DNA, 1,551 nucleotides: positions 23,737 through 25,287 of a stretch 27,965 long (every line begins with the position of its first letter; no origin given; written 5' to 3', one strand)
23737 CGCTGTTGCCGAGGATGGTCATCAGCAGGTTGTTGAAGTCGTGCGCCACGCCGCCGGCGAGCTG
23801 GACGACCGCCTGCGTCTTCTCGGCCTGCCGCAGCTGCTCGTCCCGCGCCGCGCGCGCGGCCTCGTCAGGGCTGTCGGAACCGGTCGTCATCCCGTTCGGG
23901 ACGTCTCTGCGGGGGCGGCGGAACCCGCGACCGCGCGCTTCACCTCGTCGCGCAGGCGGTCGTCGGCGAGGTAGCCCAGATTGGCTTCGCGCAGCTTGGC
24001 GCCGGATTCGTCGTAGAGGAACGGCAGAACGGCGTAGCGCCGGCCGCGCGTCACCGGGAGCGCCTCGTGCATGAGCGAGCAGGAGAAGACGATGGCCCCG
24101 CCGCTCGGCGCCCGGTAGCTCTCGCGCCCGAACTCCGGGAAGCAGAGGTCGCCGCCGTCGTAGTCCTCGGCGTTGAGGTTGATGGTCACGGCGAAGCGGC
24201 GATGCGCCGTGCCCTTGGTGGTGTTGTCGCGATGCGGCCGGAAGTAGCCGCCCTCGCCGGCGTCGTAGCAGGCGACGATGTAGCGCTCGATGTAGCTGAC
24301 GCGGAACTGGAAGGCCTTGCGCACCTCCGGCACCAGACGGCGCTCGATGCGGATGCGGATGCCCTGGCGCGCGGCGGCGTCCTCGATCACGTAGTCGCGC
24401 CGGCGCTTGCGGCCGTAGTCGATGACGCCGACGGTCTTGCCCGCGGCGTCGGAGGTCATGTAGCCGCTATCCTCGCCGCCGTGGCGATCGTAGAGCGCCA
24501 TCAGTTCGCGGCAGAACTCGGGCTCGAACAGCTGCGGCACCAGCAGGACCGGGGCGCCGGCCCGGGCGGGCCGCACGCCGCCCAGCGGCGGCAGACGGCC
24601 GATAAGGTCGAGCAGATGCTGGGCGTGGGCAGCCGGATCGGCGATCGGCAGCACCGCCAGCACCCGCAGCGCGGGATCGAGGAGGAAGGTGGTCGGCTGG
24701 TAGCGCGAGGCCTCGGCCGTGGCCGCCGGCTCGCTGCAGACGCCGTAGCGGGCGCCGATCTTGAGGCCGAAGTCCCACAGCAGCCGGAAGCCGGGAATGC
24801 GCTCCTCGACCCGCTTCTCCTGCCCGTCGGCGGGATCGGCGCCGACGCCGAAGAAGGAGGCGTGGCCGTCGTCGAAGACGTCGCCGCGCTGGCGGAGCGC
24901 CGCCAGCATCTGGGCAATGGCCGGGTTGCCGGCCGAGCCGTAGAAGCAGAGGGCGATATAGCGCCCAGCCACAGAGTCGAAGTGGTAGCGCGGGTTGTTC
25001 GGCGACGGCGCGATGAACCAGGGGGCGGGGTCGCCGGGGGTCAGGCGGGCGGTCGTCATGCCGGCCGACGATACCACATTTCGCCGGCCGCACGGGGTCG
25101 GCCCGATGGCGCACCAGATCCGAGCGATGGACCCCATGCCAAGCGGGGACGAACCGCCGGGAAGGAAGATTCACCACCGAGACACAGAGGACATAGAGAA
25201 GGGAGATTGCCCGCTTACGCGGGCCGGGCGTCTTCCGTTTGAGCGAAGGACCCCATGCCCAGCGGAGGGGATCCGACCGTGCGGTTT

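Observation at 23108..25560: Sensor-less histidine kinase translationally coupled to a redoxin-like/2OG-Fe(II) oxygenase fusion protein: candidate hydroxylation-based O2/redox/2OG sensing module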

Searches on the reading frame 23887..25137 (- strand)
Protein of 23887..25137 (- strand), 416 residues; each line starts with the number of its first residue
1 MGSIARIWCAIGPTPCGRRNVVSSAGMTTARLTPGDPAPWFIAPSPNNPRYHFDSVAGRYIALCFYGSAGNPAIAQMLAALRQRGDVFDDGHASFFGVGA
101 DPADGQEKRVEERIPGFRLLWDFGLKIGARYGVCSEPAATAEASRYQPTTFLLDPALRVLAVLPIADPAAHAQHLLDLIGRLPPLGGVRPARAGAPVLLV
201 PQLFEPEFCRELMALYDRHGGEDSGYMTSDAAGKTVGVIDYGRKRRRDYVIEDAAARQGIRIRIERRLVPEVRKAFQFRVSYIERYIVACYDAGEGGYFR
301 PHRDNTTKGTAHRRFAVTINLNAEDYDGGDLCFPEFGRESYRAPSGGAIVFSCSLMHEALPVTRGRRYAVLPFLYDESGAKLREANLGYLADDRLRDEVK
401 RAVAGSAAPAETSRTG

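Call 3: search_protein_families(library=pfam, proteins=[window:23887-25137:-], max_evalue=0.01)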
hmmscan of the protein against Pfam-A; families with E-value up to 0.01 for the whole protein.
window:23887-25137:- (416 aa): 2 families
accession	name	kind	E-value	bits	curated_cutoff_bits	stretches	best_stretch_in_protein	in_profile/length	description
PF13640.12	2OG-FeII_Oxy_3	-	1.9e-12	48.4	27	1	288-373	3-96/98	2OG-Fe(II) oxygenase superfamily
PF00578.27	AhpC-TSA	-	5.9e-10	39.6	26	1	34-159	1-121/124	AhpC/TSA family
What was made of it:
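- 24661..25038 (-): Peroxiredoxin-like (AhpC/TSA, BCP-type) domain, aa 8-133. The TxxC active-site position reads GNPA. Pfam PF00578 (call 3).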

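Call 4: search_protein_families(library=ncbifam, proteins=[window:23887-25137:-], max_evalue=0.01)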
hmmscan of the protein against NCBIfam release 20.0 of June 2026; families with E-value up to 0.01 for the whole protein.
window:23887-25137:- (416 aa): 5 families
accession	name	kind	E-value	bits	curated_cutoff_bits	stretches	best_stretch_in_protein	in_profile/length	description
NF003974.0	PRK05467.1-3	equivalog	1.3e-10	41.2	143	1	258-373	55-171/221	Fe2+-dependent dioxygenase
NF003975.0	PRK05467.1-4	equivalog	7.9e-08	32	180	1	290-371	86-173/226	Fe2+-dependent dioxygenase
NF003973.0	PRK05467.1-2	equivalog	9.9e-07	28.6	336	1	298-371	92-173/227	Fe2+-dependent dioxygenase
NF006960.0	PRK09437.1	equivalog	1.7e-05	24.8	140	1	31-137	3-109/156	thioredoxin-dependent thiol peroxidase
NF003972.0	PRK05467.1-1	equivalog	0.00023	20.6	399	1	304-371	103-172/225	PKHD-type hydroxylase YbiX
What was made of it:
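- Closest known: PKHD-type hydroxylases PiuC/YbiX. Different: NCBIfam scores (41 bits or less) fall far below the PiuC/YbiX equivalog cut-offs of 143-399 bits (call 4).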

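Call 7: find_homologous_proteins(query=window:23887-25059:-)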
Query window:23887-25059:- (390 aa): 7879 proteins with E <= 0.001 among 8000 candidates; the best 120 are listed.
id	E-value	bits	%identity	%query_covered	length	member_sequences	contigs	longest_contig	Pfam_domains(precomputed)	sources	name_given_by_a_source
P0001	4.6e-260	880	99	100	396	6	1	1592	PF13640.13,PF00578.28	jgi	-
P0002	1.1e-242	823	93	99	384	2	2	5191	PF13640.13,PF00578.28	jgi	jgi:peroxiredoxin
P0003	2.0e-237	806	91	99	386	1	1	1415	PF13640.13,PF00578.28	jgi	jgi:peroxiredoxin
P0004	5.2e-226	768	87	99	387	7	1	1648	PF13640.13,PF00578.28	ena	-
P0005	1.7e-224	763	87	98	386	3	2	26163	PF13640.13,PF00578.28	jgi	jgi:peroxiredoxin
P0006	8.1e-224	761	86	98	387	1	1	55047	PF13640.13,PF00578.28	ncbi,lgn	-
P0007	8.0e-223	758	85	99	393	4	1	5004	PF13640.13,PF00578.28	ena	-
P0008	1.3e-220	751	85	98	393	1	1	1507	PF13640.13,PF00578.28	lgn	-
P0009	1.8e-220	750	86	98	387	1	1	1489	PF13640.13,PF00578.28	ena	-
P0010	4.2e-220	749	88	94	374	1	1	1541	PF13640.13,PF00578.28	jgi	-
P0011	1.3e-219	747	83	100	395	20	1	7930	PF13640.13,PF00578.28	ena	-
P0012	2.0e-219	747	85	98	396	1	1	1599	PF13640.13,PF00578.28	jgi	-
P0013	1.1e-218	744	86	92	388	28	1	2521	PF13640.13,PF00578.28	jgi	jgi:peroxiredoxin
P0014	1.5e-217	740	84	98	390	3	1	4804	PF13640.13,PF00578.28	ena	-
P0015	2.2e-208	710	80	98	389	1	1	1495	PF13640.13,PF00578.28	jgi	-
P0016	1.0e-207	708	80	96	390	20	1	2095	PF13640.13,PF00578.28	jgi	jgi:peroxiredoxin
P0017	6.5e-206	702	79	98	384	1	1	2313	PF13640.13,PF08534.17,PF00578.28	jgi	jgi:peroxiredoxin/predicted 2-oxoglutarate/Fe(II)-dependent dioxygenase YbiX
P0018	1.8e-203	694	80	96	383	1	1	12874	PF13640.13,PF00578.28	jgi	-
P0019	1.9e-203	694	78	97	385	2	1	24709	PF13640.13,PF00578.28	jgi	jgi:peroxiredoxin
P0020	2.4e-203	694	79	97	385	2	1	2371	PF13640.13,PF00578.28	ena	-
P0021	4.3e-202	690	77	98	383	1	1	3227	PF13640.13,PF00578.28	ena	-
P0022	9.9e-201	685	79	95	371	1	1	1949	PF13640.13,PF00578.28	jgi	jgi:peroxiredoxin/predicted 2-oxoglutarate/Fe(II)-dependent dioxygenase YbiX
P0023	7.7e-197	672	75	98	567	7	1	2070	PF13640.13,PF00512.32,PF00578.28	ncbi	ncbi:MAG TPA: 2OG-Fe(II) oxygenase, partial [Dongiaceae bacterium]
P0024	1.1e-195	669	76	97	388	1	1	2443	PF13640.13,PF00578.28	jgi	jgi:peroxiredoxin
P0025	1.8e-191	655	74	100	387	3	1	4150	PF13640.13,PF00578.28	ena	-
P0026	1.2e-190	652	74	100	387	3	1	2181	PF13640.13,PF00578.28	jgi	-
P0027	1.1e-189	649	73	100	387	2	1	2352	PF13640.13,PF00578.28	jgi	jgi:peroxiredoxin/predicted 2-oxoglutarate/Fe(II)-dependent dioxygenase YbiX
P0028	2.1e-186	638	71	97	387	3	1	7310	PF13640.13,PF00578.28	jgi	-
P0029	1.6e-185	635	71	97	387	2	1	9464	PF13640.13,PF00578.28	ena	-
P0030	2.1e-180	618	76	89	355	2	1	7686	PF13640.13,PF00578.28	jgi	jgi:peroxiredoxin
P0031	7.8e-166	570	66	96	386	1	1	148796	PF13640.13,PF00578.28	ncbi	-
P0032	6.1e-151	521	62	95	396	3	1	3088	PF13640.13,PF00578.28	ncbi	-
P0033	6.3e-150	518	60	99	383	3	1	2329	PF13640.13,PF00578.28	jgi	-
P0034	1.4e-149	517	61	92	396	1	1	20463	PF13640.13,PF00578.28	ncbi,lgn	-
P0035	3.8e-148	512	59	97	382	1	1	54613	PF13640.13,PF00578.28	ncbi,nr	ncbi:MAG: 2OG-Fe(II) oxygenase [Alphaproteobacteria bacterium]|nr:2OG-Fe(II) oxygenase [Alphaproteob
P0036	1.3e-147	510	62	96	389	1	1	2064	PF13640.13,PF00578.28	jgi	jgi:peroxiredoxin/predicted 2-oxoglutarate/Fe(II)-dependent dioxygenase YbiX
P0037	1.5e-146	507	90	63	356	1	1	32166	PF13640.13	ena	-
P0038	2.9e-143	496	59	98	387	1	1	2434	PF13640.13,PF00578.28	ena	-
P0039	3.6e-143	496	59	97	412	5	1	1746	PF13640.13,PF00578.28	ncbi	-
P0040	4.1e-143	495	60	95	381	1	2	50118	PF13640.13,PF00578.28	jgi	jgi:peroxiredoxin/predicted 2-oxoglutarate/Fe(II)-dependent dioxygenase YbiX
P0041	1.1e-142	494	62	91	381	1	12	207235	PF13640.13,PF00578.28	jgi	jgi:peroxiredoxin/predicted 2-oxoglutarate/Fe(II)-dependent dioxygenase YbiX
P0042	1.8e-142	493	56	96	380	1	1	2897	PF13640.13,PF00578.28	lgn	-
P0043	2.6e-142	493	58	98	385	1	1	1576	PF13640.13,PF00578.28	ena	-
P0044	1.2e-141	491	62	90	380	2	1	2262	PF13640.13,PF00578.28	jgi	jgi:peroxiredoxin/predicted 2-oxoglutarate/Fe(II)-dependent dioxygenase YbiX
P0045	1.5e-141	490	57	95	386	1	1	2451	PF13640.13,PF00578.28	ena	-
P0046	2.4e-141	490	57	97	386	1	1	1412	PF13640.13,PF00578.28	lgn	-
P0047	3.2e-141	489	62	90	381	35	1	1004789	PF13640.13,PF00578.28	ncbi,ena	-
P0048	5.0e-141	489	62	91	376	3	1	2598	PF13640.13,PF00578.28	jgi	jgi:peroxiredoxin/predicted 2-oxoglutarate/Fe(II)-dependent dioxygenase YbiX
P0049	8.1e-141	488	62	90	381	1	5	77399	PF13640.13,PF00578.28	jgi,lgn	jgi:peroxiredoxin/predicted 2-oxoglutarate/Fe(II)-dependent dioxygenase YbiX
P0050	3.6e-140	486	62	90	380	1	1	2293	PF13640.13,PF00578.28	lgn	-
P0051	8.0e-140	485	61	91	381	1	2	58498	PF13640.13,PF00578.28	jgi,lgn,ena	-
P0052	1.3e-139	484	62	90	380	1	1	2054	PF13640.13,PF00578.28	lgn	-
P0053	1.5e-139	484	61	90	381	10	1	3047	PF13640.13,PF00578.28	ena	-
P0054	1.8e-139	483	61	90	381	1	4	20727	PF13640.13,PF00578.28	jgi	jgi:peroxiredoxin/predicted 2-oxoglutarate/Fe(II)-dependent dioxygenase YbiX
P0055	8.1e-139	481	60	98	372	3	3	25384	PF13640.13,PF00578.28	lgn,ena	-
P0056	3.3e-138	479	57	95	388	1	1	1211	PF13640.13,PF00578.28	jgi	-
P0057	5.5e-138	479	58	92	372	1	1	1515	PF13640.13,PF00578.28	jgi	jgi:peroxiredoxin/predicted 2-oxoglutarate/Fe(II)-dependent dioxygenase YbiX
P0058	5.7e-138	478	56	97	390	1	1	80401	PF13640.13,PF00578.28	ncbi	ncbi:MAG: 2OG-Fe(II) oxygenase [Alphaproteobacteria bacterium]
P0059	7.2e-138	478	58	97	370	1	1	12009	PF13640.13,PF00578.28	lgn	-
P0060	1.3e-137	477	56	96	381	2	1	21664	PF13640.13,PF00578.28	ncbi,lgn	-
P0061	2.8e-137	476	59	92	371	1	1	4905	PF13640.13,PF00578.28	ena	-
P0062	7.2e-137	475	58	93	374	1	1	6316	PF13640.13,PF00578.28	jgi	jgi:peroxiredoxin/predicted 2-oxoglutarate/Fe(II)-dependent dioxygenase YbiX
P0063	1.2e-136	474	56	96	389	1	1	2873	PF13640.13,PF00578.28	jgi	jgi:peroxiredoxin/predicted 2-oxoglutarate/Fe(II)-dependent dioxygenase YbiX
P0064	1.3e-136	474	60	94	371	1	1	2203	PF13640.13,PF00578.28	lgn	-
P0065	1.7e-136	474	58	94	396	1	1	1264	PF13640.13,PF00578.28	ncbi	-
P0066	1.7e-136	474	57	97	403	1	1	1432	PF13640.13,PF00578.28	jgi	jgi:peroxiredoxin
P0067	3.2e-136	473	59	93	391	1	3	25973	PF13640.13,PF00578.28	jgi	jgi:peroxiredoxin/predicted 2-oxoglutarate/Fe(II)-dependent dioxygenase YbiX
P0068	6.1e-136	472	58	95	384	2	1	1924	PF13640.13,PF08534.17,PF00578.28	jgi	-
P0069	1.1e-135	471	58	96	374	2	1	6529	PF13640.13,PF00578.28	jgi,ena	-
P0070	1.7e-135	470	61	94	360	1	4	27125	PF13640.13,PF00578.28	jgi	jgi:predicted 2-oxoglutarate/Fe(II)-dependent dioxygenase YbiX/peroxiredoxin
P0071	2.5e-135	470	60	91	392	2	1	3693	PF13640.13,PF00578.28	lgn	-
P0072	3.0e-135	470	56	96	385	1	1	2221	PF13640.13,PF00578.28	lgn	-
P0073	3.4e-135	469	57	92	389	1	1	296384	PF13640.13,PF00578.28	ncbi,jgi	-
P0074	3.5e-135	469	58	100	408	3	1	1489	PF13640.13,PF00578.28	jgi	jgi:peroxiredoxin/predicted 2-oxoglutarate/Fe(II)-dependent dioxygenase YbiX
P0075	1.4e-134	467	61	90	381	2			PF13640.13,PF00578.28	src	-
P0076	1.7e-134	467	56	96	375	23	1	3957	PF13640.13,PF00578.28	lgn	-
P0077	2.4e-134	467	59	93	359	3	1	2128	PF13640.13,PF00578.28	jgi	-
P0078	3.2e-134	466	57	92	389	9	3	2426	PF13640.13,PF00578.28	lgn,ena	-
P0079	6.6e-134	465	57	97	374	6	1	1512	PF13640.13,PF00578.28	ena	-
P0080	7.3e-134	465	57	93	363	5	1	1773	PF13640.13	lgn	-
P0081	9.4e-134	465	56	97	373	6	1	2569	PF13640.13,PF00578.28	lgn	-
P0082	1.0e-133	464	56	95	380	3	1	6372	PF13640.13,PF00578.28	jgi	jgi:peroxiredoxin/predicted 2-oxoglutarate/Fe(II)-dependent dioxygenase YbiX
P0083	1.1e-133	464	57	97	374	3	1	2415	PF13640.13,PF00578.28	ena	-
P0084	1.1e-133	464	56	94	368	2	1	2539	PF13640.13,PF00578.28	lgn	-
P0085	1.3e-133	464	57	97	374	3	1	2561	PF13640.13,PF00578.28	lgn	-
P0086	1.4e-133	464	57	92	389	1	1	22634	PF13640.13,PF00578.28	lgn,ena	-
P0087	1.6e-133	464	55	93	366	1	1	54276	PF13640.13,PF00578.28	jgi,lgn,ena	jgi:peroxiredoxin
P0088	1.8e-133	464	56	93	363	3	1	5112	PF13640.13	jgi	jgi:predicted 2-oxoglutarate/Fe(II)-dependent dioxygenase YbiX/peroxiredoxin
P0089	1.9e-133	464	56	94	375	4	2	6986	PF13640.13,PF00578.28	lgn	-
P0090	1.9e-133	464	57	96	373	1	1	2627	PF13640.13,PF00578.28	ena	-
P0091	2.5e-133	463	55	96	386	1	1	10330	PF13640.13,PF00578.28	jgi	jgi:peroxiredoxin/predicted 2-oxoglutarate/Fe(II)-dependent dioxygenase YbiX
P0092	4.4e-133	462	58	93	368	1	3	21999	PF13640.13,PF08534.17,PF00578.28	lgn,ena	-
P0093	6.0e-133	462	59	96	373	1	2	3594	PF13640.13,PF00578.28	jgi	jgi:predicted 2-oxoglutarate/Fe(II)-dependent dioxygenase YbiX/peroxiredoxin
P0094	7.1e-133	462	56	93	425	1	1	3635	PF13640.13,PF08534.17,PF00578.28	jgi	-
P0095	8.9e-133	461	56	95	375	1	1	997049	PF13640.13,PF00578.28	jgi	-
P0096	1.1e-132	461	58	93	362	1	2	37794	PF13640.13,PF00578.28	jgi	jgi:peroxiredoxin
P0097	1.3e-132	461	57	94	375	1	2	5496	PF13640.13,PF00578.28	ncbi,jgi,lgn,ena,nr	ncbi:MAG TPA: 2OG-Fe(II) oxygenase [Gemmataceae bacterium]|nr:2OG-Fe(II) oxygenase [Gemmataceae bact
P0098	1.5e-132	461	55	97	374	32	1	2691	PF13640.13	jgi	jgi:predicted 2-oxoglutarate/Fe(II)-dependent dioxygenase YbiX/peroxiredoxin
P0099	1.8e-132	460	57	93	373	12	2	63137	PF13640.13,PF00578.28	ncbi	-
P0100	2.5e-132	460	55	92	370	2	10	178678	PF13640.13,PF00578.28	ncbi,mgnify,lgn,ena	mgnify:CR=1 FL=1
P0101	4.6e-132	459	57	92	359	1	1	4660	PF13640.13,PF00578.28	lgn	-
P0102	9.3e-132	458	53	96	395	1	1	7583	PF13640.13,PF00578.28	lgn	-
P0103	9.9e-132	458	55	94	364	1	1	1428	PF13640.13,PF00578.28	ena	-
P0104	1.0e-131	458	54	93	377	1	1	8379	PF13640.13,PF00578.28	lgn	-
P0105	1.3e-131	458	58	92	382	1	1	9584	PF13640.13,PF00578.28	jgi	jgi:peroxiredoxin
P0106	2.1e-131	457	54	97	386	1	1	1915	PF13640.13,PF00578.28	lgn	-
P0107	4.0e-131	456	56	93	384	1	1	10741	PF13640.13,PF00578.28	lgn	-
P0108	4.8e-131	456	55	94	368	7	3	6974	PF13640.13,PF00578.28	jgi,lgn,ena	-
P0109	5.3e-131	456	56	94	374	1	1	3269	PF13640.13,PF00578.28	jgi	jgi:peroxiredoxin/predicted 2-oxoglutarate/Fe(II)-dependent dioxygenase YbiX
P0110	5.9e-131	455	57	92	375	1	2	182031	PF13640.13,PF00578.28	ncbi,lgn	-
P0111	9.8e-131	455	55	92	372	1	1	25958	PF13640.13,PF00578.28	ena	-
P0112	1.3e-130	454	54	92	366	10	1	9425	PF13640.13,PF00578.28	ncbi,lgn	-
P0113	1.5e-130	454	54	95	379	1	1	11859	PF13640.13,PF00578.28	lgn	-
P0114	1.7e-130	454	55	93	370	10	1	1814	PF13640.13,PF00578.28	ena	-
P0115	1.9e-130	454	56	93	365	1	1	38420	PF13640.13,PF00578.28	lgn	-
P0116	2.2e-130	454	57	92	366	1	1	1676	PF13640.13,PF00578.28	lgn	-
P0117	2.6e-130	453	57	92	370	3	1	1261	PF13640.13,PF00578.28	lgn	-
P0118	2.6e-130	453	54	94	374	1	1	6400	PF13640.13,PF00578.28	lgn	-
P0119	4.1e-130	453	55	93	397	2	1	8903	PF13640.13,PF00578.28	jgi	-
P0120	4.2e-130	453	56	94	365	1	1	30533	PF13640.13,PF00578.28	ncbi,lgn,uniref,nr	ncbi:2OG-Fe(II) oxygenase [Zestomonas carbonaria]|uniref:PKHD-type hydroxylase YbiX n=1 Tax=Zestomon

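Call 9: find_related_loci(query=A1, collection=genome_contigs, flank=6000)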
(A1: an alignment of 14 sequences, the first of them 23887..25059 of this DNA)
Query A1 (390 aa) in genome_contigs; peptide patterns used: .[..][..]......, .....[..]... (x = any residue, [..] = any of these).
600 stretches matched a pattern (row limit reached: there are more); 593 encode a relative of the query (tblastn E <= 1e-3); the best 80 are kept; 80 distinct loci.
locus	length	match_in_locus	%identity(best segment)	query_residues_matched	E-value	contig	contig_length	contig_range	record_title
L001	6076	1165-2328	81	1-389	0e+0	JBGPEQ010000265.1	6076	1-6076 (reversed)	MAG: Dongiaceae bacterium isolate OBJ_0618_7090110_87 k141_9272326_length_6076_cov_14.4024, whole genome shotgun sequenc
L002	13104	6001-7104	56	6-384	2e-139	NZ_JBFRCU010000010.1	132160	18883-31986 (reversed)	Inquilinus sp. YAF38 SCAFFOLD_9, whole genome shotgun sequence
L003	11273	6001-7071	57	6-365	2e-138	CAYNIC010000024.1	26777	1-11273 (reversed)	MAG TPA_asm: uncultured Rhodospirillales bacterium isolate SRP189682_co2_447 genome assembly, contig: NODE_2409_length_2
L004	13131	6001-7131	55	6-390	2e-138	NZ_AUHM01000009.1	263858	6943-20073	Inquilinus limosus DSM 16000 G537DRAFT_scaffold00007.7_C, whole genome shotgun sequence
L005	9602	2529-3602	62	6-357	3e-138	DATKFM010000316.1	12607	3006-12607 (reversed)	MAG TPA_asm: Verrucomicrobiia bacterium isolate SMAG_U14525 k141_6384661, whole genome shotgun sequence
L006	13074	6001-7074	62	6-357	1e-137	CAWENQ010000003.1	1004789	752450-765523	MAG: uncultured Alphaproteobacteria bacterium isolate MFD02360.bin.1.49 genome assembly, contig: contig_11940, whole gen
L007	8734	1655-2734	54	1-365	6e-134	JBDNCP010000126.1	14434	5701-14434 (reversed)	MAG: Cyanobacteriota bacterium isolate YM_bin7_OCT21 C126, whole genome shotgun sequence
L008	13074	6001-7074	55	8-367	2e-133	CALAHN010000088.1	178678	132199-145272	MAG TPA_asm: uncultured Alphaproteobacteria bacterium isolate ERR2206770_bin.103_CONCOCT_v1.1_MAG genome assembly, conti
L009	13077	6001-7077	56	1-366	5e-133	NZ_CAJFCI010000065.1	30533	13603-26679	Pseudomonas carbonaria strain CIP 111764, whole genome shotgun sequence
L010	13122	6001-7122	56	6-378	8e-133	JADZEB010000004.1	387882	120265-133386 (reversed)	MAG: Alphaproteobacteria bacterium isolate SJ804 c_000000139241, whole genome shotgun sequence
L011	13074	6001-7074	56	2-366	1e-130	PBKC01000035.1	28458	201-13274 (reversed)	MAG: Rhodospirillaceae bacterium isolate SP28 MHASMcontig_3493973, whole genome shotgun sequence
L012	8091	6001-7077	54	3-365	2e-130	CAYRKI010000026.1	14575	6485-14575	MAG TPA_asm: uncultured Thiotrichales bacterium isolate SRP290908_co2_310 genome assembly, contig: NODE_5623_length_1457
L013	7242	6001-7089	51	5-370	5e-129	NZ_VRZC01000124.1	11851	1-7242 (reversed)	MAG: Geminocystis sp. GBBB08 NODE_124_length_11851_cov_2.047083, whole genome shotgun sequence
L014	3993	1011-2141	51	1-379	5e-131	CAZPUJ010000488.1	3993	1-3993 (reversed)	MAG TPA_asm: uncultured Planctomycetaceae bacterium isolate binchicken_co165_362 genome assembly, contig: k141_1432327,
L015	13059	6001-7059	56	8-365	9e-128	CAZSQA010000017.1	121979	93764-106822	MAG TPA_asm: uncultured Isosphaeraceae bacterium isolate SRP296810_co1_352 genome assembly, contig: NODE_131_length_1219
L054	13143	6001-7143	50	9-365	6e-117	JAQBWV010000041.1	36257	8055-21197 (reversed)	MAG: Planctomycetota bacterium isolate casp150-mb.251 NODE_3025_length_36257_cov_0.082803, whole genome shotgun sequence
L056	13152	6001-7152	50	6-365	1e-116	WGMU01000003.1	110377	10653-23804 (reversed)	MAG: bacterium isolate RI_301 c_000000133279, whole genome shotgun sequence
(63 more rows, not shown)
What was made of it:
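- The fusion family has more than 7,800 proteins (call 7) and at least 593 confirmed hits in species-representative genomes across Alpha-, Beta- and Gammaproteobacteria, Planctomycetota, Cyanobacteria and Verrucomicrobia (call 9).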

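Call 12: find_encoding_contigs(protein=P0006, flank=6000, max_places=3)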
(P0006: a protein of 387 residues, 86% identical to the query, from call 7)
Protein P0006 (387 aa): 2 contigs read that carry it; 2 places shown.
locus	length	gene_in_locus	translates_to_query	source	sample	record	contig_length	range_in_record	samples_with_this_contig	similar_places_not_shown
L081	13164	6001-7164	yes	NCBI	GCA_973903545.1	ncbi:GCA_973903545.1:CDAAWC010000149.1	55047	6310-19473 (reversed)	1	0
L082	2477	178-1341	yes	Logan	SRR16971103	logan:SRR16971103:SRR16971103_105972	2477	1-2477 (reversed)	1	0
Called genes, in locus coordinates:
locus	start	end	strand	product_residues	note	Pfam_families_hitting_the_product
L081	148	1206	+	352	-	PF00211:Guanylate_cyc (weak)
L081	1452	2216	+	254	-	PF05988:DUF899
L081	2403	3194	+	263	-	PF09948:PpoB2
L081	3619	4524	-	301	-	PF01728:FtsJ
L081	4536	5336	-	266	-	PF08282:Hydrolase_3 (weak)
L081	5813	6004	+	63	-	-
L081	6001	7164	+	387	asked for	PF00578:AhpC-TSA, PF13640:2OG-FeII_Oxy_3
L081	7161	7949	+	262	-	PF00512:HisKA, PF02518:HATPase_c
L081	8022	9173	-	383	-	PF01145:Band_7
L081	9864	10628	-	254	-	-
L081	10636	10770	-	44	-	-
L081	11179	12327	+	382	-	PF14378:PAP2_3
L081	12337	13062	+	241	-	PF04191:PEMT, PF04140:ICMT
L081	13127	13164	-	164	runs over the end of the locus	PF14024:DUF4240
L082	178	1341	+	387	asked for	PF00578:AhpC-TSA, PF13640:2OG-FeII_Oxy_3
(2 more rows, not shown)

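Call 13: find_encoding_contigs(protein=P0019, flank=6000, max_places=3)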
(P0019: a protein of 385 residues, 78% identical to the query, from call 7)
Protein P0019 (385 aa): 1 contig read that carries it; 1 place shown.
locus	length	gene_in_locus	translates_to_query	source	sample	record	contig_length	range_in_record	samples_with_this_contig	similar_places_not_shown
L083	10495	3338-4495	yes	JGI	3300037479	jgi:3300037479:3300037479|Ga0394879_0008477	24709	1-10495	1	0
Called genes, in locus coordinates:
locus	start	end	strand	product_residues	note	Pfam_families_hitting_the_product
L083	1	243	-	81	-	?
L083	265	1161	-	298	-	PF00892:EamA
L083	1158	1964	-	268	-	PF08282:Hydrolase_3 (weak)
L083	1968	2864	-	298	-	PF00126:HTH_1, PF03466:LysR_substrate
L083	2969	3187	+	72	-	PF06568:YjiS-like (weak)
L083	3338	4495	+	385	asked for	PF00578:AhpC-TSA, PF13640:2OG-FeII_Oxy_3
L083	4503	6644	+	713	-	PF00989:PAS (weak), PF08447:PAS_3, PF08448:PAS_4 (faint), PF00989:PAS (weak), PF13426:PAS_9 (weak), PF00512:HisKA, PF02518:HATPase_c, PF00072:Response_reg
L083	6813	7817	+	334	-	PF13407:Peripla_BP_4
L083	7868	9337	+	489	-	PF00005:ABC_tran, PF13304:AAA_21 (faint), PF00005:ABC_tran (weak)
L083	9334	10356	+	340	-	PF02653:BPD_transp_2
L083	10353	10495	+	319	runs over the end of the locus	PF02653:BPD_transp_2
